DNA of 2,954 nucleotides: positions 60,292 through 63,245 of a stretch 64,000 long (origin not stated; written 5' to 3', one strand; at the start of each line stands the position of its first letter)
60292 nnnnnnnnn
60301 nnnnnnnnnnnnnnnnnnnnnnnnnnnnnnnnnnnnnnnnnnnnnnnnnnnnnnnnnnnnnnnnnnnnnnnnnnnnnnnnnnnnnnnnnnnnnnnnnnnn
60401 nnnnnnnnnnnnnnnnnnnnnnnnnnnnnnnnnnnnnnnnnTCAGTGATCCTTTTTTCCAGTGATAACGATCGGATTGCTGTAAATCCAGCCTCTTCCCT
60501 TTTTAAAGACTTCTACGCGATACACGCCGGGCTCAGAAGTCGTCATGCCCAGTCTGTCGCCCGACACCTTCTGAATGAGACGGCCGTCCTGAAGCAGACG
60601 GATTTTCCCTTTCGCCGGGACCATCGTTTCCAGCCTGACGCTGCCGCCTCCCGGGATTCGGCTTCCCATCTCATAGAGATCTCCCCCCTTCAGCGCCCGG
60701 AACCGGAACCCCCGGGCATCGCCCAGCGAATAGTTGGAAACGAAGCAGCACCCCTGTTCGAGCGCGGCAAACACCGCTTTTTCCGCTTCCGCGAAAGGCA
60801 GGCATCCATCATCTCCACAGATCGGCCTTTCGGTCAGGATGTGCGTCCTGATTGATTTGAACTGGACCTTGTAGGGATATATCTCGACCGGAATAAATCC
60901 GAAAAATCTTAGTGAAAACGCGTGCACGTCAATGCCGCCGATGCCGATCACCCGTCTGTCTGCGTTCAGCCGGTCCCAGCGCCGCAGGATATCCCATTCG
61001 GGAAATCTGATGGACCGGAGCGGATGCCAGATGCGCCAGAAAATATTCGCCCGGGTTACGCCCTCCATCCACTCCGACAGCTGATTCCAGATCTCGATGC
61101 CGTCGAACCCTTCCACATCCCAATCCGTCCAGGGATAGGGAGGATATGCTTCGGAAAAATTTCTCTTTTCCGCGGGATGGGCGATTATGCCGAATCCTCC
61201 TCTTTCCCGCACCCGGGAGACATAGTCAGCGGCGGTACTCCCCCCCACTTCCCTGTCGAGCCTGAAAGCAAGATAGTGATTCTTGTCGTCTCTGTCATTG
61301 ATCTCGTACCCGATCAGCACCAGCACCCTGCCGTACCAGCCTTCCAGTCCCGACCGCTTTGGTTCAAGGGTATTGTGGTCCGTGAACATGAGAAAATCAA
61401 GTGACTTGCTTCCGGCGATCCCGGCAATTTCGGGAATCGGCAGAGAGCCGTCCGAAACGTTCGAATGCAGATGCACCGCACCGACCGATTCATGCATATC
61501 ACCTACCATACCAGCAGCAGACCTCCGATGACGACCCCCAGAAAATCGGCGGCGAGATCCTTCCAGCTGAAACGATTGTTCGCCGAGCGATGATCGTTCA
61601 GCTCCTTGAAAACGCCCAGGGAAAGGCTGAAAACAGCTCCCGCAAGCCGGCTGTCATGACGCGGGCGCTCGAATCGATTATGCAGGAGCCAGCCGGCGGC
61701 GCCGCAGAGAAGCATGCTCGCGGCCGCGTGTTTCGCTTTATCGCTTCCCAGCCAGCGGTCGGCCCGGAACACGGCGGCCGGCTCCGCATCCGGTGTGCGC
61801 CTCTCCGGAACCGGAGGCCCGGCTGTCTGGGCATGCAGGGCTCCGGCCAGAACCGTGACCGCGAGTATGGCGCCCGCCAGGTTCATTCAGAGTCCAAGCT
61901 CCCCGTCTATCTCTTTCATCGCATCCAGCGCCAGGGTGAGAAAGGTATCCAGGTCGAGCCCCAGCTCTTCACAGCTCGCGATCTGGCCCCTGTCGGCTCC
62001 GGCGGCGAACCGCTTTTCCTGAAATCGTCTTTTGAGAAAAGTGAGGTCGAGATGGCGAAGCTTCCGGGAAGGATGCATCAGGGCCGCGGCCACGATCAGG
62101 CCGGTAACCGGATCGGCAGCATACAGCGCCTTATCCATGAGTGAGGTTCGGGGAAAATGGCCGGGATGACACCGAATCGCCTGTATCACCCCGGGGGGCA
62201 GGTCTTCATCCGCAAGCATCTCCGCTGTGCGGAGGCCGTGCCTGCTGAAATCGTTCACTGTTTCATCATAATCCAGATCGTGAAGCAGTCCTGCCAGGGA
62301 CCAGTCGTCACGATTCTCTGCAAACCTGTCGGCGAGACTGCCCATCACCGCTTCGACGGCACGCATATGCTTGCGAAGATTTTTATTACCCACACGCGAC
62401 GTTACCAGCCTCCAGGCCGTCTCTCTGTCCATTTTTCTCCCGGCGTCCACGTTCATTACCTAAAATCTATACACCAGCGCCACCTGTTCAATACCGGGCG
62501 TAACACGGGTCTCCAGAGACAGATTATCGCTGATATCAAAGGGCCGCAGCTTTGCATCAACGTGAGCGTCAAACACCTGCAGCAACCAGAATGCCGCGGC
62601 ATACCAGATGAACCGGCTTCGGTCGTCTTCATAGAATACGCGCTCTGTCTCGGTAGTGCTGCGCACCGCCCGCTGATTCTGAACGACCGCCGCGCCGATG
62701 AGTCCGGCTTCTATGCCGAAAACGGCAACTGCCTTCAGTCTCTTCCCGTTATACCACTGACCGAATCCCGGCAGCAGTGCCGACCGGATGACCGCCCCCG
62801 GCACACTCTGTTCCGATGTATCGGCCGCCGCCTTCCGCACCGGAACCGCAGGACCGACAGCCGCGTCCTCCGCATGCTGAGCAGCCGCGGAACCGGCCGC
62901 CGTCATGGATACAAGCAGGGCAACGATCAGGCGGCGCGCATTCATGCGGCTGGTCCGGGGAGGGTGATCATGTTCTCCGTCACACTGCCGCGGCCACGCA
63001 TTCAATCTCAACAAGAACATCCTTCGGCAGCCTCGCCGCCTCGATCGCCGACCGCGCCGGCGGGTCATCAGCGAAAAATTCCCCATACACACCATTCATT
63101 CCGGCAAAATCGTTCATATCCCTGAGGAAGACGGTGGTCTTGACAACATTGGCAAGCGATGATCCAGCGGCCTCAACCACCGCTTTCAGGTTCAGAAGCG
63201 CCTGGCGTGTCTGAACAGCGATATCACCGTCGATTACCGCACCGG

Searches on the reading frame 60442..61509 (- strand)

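Call 60: search_protein_families(library=pfam, proteins=[window:60442-61509:-], max_evalue=0.0001)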
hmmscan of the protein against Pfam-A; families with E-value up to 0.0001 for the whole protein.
window:60442-61509:- (355 aa): 0 families

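Call 83: search_protein_families(library=pfam, proteins=[window:60442-61509:-], max_evalue=0.1)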
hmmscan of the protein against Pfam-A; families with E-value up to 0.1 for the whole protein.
window:60442-61509:- (355 aa): 1 family
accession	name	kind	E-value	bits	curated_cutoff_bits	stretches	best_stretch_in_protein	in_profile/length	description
PF02811.25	PHP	-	0.0039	18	26.4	1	12-53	2-41/164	PHP domain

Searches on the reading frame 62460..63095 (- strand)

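Call 60: search_protein_families(library=pfam, proteins=[window:62460-63095:-], max_evalue=0.0001)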
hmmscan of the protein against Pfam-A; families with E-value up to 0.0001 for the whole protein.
window:62460-63095:- (211 aa): 1 family
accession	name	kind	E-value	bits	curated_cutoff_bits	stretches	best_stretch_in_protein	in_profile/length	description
PF18935.5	DUF5683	-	1.8e-18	67.4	26.7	2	140-202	72-132/151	Family of unknown function (DUF5683)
